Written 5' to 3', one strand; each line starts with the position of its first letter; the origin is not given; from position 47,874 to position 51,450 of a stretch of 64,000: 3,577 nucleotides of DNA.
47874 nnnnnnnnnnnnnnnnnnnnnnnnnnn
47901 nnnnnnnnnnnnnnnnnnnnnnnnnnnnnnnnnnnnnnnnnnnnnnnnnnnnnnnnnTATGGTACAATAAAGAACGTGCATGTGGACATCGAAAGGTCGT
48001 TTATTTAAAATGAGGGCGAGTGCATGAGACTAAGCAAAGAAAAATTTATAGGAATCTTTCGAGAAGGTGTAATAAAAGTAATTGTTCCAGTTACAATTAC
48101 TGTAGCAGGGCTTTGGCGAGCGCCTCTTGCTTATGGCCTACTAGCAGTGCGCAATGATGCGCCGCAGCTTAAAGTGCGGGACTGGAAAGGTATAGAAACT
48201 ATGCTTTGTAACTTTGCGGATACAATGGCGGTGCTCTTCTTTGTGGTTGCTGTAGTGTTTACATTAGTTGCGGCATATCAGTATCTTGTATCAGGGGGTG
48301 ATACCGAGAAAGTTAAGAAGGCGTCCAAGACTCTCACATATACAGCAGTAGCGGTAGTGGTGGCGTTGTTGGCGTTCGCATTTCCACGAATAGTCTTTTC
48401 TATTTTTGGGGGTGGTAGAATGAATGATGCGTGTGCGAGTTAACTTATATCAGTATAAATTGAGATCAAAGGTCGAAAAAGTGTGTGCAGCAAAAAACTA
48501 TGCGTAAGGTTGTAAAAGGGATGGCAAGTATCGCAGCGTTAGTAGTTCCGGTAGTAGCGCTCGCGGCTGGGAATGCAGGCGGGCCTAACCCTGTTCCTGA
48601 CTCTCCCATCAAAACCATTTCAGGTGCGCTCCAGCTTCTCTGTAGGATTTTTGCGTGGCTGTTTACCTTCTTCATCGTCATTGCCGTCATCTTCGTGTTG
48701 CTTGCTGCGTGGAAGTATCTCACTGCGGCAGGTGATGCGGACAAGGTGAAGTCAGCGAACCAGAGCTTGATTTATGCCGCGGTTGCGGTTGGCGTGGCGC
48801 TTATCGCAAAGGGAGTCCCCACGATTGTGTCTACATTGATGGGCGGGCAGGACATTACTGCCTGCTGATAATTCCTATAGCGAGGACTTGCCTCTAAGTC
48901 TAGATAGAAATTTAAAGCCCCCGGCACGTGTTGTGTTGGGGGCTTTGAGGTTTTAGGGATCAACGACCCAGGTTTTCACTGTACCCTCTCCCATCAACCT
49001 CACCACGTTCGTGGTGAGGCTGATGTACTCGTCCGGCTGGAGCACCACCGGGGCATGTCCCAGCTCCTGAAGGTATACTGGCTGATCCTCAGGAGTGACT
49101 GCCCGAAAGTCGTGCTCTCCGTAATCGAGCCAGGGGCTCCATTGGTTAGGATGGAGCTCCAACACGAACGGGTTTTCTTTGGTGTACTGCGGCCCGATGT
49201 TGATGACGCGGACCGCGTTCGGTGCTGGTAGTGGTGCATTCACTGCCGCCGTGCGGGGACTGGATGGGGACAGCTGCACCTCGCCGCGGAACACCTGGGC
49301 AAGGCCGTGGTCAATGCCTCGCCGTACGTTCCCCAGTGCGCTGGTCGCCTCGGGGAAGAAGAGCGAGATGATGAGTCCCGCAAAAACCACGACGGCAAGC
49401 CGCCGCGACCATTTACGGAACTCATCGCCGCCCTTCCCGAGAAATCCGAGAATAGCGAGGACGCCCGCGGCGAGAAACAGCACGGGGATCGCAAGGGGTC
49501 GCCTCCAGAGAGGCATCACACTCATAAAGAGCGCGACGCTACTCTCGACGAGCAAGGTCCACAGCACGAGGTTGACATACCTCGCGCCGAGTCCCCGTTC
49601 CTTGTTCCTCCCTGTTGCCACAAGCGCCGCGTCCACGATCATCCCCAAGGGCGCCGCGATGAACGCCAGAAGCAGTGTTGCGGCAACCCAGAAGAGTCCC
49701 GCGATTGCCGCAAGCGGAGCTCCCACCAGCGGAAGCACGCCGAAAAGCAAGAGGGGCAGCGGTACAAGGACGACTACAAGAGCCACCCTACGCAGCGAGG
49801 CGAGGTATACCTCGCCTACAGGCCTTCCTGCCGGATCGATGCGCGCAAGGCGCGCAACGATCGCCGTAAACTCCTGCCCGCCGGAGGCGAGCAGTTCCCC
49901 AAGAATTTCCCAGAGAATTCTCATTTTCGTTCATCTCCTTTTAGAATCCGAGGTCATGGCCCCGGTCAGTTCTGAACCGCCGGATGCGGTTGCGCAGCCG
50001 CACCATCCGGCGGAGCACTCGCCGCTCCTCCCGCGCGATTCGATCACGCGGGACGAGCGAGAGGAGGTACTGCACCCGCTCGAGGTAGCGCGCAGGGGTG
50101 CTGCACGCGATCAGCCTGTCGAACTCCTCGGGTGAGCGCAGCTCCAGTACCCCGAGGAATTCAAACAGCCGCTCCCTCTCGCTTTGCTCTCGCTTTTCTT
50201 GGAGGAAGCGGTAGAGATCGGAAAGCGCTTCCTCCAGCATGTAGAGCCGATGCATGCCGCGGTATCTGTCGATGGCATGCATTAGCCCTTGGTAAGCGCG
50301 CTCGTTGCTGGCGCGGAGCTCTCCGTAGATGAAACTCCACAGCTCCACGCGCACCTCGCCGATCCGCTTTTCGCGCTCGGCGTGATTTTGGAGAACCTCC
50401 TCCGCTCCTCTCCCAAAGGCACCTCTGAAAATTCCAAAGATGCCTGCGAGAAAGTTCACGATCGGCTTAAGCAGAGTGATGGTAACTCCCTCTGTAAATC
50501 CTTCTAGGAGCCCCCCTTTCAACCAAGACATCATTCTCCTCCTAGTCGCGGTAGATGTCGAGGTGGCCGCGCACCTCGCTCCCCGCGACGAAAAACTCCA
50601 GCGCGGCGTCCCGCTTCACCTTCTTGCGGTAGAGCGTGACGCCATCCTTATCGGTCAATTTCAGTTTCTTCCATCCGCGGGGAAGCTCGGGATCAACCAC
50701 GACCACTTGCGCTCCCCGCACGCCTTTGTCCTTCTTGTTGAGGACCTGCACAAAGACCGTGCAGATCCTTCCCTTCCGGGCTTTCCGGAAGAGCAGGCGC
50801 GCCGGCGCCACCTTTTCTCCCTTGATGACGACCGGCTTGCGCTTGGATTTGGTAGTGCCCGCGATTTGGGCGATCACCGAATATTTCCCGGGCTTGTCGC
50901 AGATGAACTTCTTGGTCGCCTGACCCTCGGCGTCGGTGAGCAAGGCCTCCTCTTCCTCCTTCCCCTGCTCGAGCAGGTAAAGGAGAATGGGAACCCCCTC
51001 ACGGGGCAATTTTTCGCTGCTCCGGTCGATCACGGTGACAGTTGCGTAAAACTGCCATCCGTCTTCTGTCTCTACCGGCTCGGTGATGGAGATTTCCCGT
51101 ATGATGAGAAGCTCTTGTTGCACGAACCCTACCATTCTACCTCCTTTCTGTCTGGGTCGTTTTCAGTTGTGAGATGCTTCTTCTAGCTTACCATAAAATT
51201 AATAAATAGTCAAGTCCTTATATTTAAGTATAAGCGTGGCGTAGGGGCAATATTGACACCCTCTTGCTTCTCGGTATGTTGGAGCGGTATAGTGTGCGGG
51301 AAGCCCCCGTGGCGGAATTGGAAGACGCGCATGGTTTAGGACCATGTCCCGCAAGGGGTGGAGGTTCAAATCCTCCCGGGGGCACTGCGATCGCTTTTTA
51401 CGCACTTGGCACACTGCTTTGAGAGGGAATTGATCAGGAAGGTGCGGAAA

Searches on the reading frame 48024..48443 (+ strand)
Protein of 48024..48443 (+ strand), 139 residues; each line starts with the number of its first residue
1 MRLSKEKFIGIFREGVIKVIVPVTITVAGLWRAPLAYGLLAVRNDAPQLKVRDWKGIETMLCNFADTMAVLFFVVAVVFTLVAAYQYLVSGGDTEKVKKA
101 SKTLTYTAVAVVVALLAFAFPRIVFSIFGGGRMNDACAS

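Call 4: search_protein_families(library=pfam, proteins=[window:48024-48443:+], max_evalue=0.1)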
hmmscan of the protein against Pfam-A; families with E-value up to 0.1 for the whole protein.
window:48024-48443:+ (139 aa): 6 families
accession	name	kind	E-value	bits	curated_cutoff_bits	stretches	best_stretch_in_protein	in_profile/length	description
PF18895.5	T4SS_pilin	-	2.4e-08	34.4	26.6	1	56-117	4-64/71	Type IV secretion system pilin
PF11992.13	TgpA_N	-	0.0042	16.6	30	1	67-130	124-191/333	TgpA N-terminal domain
PF10322.15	7TM_GPCR_Sru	-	0.016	15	26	1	32-123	174-264/305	Serpentine type 7TM GPCR chemoreceptor Sru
PF02118.27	Srg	-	0.04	14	22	1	67-128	171-235/275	Srg family chemoreceptor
PF01794.25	Ferric_reduct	-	0.047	14.2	28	1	39-124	14-99/121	Ferric reductase like transmembrane component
PF11137.13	DUF2909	-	0.053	13.9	31.4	1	69-116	4-51/60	Protein of unknown function (DUF2909)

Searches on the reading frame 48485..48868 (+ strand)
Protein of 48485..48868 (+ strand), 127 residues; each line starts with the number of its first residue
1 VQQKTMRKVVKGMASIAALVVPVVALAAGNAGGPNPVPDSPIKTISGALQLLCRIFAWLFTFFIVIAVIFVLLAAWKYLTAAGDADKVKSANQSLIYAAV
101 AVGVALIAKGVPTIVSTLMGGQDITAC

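Call 4: search_protein_families(library=pfam, proteins=[window:48485-48868:+], max_evalue=0.1)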
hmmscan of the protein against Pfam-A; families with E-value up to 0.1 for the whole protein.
window:48485-48868:+ (127 aa): 4 families
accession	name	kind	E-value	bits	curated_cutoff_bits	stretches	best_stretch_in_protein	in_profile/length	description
PF18895.5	T4SS_pilin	-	0.00056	20.4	26.6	1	51-111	8-67/71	Type IV secretion system pilin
PF19607.4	DUF6112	-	0.0042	17.3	25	1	52-110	16-73/88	Family of unknown function (DUF6112)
PF13268.11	DUF4059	-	0.028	15.3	25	0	59-107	10-58/72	Protein of unknown function (DUF4059)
PF13903.11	Claudin_2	-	0.035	14.3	29.1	1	49-119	83-141/192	PMP-22/EMP/MP20/Claudin tight junction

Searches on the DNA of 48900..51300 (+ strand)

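Call 108: search_dna_similar(query=window:48900-51300:+, collection=phages, mode=distant, max_evalue=0.001, max_rows=5)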
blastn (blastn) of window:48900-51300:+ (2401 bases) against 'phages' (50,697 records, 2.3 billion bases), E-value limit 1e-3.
No match.
